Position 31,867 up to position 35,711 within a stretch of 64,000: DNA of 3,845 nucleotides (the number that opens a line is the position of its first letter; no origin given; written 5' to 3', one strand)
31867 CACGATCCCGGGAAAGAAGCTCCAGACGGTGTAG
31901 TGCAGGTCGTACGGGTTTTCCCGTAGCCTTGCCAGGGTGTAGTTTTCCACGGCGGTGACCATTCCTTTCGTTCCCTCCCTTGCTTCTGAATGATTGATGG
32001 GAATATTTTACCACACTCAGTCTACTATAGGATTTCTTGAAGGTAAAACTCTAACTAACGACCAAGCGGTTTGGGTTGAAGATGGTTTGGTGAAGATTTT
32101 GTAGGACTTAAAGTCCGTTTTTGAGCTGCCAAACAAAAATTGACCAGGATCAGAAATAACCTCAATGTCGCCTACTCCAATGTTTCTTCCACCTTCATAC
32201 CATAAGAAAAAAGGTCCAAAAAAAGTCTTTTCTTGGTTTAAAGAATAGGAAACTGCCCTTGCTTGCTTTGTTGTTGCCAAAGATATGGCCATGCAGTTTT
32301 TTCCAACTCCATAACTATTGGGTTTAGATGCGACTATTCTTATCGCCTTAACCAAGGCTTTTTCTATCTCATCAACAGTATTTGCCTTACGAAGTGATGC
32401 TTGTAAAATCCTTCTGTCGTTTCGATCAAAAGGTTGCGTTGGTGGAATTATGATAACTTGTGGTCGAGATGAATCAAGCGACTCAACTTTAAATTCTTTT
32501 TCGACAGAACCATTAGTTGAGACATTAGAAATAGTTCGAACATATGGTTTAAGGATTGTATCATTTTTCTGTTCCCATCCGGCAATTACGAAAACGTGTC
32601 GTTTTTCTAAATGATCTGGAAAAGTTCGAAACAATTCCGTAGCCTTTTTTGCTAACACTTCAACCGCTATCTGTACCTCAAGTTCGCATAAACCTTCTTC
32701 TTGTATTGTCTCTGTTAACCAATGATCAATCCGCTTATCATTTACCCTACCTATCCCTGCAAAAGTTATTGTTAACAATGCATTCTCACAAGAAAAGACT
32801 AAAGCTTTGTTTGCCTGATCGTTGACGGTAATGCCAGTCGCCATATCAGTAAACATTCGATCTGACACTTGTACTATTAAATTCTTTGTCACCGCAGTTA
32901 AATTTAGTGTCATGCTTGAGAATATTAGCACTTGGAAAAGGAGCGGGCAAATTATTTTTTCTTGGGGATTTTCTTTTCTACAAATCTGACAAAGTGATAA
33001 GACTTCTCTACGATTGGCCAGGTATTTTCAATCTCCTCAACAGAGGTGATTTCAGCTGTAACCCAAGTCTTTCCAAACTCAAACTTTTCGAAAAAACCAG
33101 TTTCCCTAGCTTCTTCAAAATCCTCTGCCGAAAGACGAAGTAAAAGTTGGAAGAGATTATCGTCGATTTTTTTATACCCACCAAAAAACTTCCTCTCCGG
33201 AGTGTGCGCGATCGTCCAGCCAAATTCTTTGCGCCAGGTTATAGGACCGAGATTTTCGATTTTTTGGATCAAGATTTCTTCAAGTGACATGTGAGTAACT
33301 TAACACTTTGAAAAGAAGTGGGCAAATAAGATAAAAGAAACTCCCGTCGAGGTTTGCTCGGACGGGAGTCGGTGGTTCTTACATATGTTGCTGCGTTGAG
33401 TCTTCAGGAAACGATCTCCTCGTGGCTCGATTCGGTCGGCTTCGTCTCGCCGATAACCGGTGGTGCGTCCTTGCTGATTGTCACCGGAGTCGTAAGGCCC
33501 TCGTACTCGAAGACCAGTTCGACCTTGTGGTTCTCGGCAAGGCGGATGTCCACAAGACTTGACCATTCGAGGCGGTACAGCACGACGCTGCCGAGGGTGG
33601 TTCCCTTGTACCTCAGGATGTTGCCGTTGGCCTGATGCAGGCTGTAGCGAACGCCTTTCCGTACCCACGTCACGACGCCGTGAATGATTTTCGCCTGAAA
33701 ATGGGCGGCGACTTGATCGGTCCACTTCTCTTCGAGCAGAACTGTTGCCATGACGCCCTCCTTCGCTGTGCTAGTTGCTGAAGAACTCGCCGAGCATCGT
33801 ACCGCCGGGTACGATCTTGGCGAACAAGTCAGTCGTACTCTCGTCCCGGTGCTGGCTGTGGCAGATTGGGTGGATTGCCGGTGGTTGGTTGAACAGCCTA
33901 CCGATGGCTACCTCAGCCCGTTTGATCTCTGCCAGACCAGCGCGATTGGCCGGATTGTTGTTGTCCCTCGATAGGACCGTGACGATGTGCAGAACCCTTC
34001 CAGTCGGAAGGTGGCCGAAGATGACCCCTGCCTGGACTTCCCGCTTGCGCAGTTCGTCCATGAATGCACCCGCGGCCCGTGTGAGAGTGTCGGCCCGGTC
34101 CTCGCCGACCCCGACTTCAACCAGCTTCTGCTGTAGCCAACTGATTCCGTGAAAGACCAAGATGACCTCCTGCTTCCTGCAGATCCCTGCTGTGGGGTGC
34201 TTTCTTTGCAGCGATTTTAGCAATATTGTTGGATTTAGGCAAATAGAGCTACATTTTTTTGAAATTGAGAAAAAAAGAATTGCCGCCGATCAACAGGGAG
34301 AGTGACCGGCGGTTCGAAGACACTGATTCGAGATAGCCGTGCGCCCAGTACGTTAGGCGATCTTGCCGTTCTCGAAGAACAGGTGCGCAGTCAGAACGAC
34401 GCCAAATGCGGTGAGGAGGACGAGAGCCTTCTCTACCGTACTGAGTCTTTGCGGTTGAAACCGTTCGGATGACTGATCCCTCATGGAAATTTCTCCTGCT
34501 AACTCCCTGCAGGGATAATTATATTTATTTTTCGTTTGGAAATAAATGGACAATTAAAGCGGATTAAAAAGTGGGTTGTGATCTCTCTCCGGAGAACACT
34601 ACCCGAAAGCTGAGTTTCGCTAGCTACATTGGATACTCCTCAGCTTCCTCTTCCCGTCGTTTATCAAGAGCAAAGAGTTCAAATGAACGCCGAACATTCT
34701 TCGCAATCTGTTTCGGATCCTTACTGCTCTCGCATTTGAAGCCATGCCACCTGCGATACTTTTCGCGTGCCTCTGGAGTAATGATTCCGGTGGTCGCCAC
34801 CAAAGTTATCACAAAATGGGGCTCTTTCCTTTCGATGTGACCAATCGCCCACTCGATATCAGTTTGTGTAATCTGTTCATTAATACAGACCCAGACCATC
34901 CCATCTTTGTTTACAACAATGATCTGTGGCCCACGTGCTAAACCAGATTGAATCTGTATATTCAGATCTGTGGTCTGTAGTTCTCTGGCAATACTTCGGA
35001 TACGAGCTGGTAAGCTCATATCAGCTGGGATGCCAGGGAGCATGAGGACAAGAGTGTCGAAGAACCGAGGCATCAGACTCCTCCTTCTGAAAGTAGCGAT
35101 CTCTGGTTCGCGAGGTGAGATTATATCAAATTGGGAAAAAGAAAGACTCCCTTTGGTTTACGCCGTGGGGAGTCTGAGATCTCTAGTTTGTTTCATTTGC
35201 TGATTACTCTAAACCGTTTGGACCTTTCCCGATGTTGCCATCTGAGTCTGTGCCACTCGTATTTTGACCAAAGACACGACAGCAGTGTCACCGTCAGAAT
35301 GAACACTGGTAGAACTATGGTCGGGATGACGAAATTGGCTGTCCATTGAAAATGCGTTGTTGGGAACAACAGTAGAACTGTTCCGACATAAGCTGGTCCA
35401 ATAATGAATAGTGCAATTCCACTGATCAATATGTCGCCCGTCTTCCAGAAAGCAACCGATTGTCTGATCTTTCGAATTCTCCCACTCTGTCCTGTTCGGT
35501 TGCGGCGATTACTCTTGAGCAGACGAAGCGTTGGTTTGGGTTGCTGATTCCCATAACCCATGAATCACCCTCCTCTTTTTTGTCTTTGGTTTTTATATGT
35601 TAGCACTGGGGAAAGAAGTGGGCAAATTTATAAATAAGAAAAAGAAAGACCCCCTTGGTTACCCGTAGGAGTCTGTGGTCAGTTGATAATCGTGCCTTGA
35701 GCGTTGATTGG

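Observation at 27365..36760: Islands of ~55-60% GC genes in a ~40% GC genome: likely horizontally acquired cargo, possibly from a high-GC donor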

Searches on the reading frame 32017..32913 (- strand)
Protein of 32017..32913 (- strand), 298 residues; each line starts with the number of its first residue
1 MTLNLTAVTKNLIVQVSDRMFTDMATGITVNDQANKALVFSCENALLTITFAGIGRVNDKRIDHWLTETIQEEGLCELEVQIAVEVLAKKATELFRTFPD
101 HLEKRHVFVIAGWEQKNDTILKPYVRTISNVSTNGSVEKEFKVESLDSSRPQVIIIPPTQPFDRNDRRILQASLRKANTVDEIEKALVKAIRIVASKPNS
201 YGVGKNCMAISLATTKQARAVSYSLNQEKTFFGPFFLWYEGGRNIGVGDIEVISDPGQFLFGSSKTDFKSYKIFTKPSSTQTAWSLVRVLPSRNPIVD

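Call 18: search_protein_families(library=phrogs, proteins=[window:32017-32913:-], max_evalue=0.01)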
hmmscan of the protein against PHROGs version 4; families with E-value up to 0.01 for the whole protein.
window:32017-32913:- (298 aa): 0 families

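Call 19: search_protein_families(library=pfam, proteins=[window:32017-32913:-], max_evalue=0.1)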
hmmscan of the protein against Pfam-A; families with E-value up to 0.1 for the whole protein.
window:32017-32913:- (298 aa): 0 families

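Call 96: search_protein_families(library=padloc, proteins=[window:32017-32913:-], max_evalue=0.01)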
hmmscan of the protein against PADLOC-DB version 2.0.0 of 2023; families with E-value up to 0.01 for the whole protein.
window:32017-32913:- (298 aa): 0 families
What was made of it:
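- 31963..36409 (-): Array of short single-gene units that mixes GC-rich and background-GC genes (32017..32913, 32952..33290, 34353..34484, 34624..35073, 35193..35561, 35679..36254). Each has its own ribosome-binding site and terminator. Several share one terminator-plus-promoter module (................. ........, then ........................). Calls 19 and 96 (no family match).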

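Call 97: search_protein_families(library=ncbifam, proteins=[window:32017-32913:-], max_evalue=0.01)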
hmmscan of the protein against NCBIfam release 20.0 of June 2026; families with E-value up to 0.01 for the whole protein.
window:32017-32913:- (298 aa): 0 families

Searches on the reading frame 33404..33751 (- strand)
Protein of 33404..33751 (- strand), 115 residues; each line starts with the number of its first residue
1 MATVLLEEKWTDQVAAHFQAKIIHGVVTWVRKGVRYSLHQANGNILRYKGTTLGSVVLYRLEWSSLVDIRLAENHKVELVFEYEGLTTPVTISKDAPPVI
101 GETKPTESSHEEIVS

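Call 8: search_protein_families(library=pfam, proteins=[window:33404-33751:-], max_evalue=0.1)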
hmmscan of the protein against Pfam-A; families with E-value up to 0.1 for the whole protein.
window:33404-33751:- (115 aa): 0 families

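Call 18: search_protein_families(library=phrogs, proteins=[window:33404-33751:-], max_evalue=0.01)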
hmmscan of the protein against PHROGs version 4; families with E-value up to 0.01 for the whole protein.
window:33404-33751:- (115 aa): 0 families

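Call 33: find_homologous_proteins(query=A3, max_evalue=0.01)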
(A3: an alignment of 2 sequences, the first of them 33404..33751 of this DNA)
Query A3 (2 sequences) (115 aa, profile of the alignment): 2 proteins with E <= 0.01 among 40 candidates.
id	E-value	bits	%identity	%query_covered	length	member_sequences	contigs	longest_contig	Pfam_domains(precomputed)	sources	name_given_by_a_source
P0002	2.8e-60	219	100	100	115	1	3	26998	-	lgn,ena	-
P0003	2.7e-58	213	41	93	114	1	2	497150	-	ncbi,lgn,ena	-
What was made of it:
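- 33404..33751 (-): GC-rich orphan gene (GC .575, GC3 .74), 115 aa. It is a paralogue of 36410..36754. Call 33 (the profile of the pair finds only the pair).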

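Call 35: find_encoding_contigs(protein=P0003, flank=10000, max_places=4)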
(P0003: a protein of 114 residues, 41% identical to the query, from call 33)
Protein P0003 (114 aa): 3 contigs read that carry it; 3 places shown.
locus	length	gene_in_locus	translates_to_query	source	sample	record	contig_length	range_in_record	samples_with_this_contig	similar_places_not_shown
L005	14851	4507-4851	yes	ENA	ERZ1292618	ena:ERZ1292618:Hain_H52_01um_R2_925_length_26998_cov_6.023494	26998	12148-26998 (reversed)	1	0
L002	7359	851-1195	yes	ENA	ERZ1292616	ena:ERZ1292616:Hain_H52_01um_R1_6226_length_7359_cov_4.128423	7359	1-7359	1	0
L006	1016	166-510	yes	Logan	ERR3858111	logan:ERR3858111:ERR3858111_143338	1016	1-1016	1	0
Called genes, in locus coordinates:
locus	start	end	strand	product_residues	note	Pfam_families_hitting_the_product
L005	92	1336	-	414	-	PF02195:ParB_N (faint)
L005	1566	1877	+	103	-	PF03091:CutA1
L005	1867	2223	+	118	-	PF01588:tRNA_bind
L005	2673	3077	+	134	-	PF01243:PNPOx_N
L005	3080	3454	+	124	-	-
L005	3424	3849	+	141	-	PF12146:Hydrolase_4 (faint)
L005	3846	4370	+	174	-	PF01931:NTPase_I-T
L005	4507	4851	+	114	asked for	-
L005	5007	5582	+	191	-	-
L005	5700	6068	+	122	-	-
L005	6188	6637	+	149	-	-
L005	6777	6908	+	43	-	-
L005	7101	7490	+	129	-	-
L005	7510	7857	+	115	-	-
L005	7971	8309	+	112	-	-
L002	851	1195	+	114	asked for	-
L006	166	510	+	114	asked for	-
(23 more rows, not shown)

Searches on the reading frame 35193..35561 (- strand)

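Call 19: search_protein_families(library=pfam, proteins=[window:35193-35561:-], max_evalue=0.1)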
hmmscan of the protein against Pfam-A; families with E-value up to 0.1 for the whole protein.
window:35193-35561:- (122 aa): 1 family
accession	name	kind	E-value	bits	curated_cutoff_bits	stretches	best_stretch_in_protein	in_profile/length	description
PF00335.26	Tetraspanin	-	0.084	13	32.1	1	44-102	12-71/225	Tetraspanin family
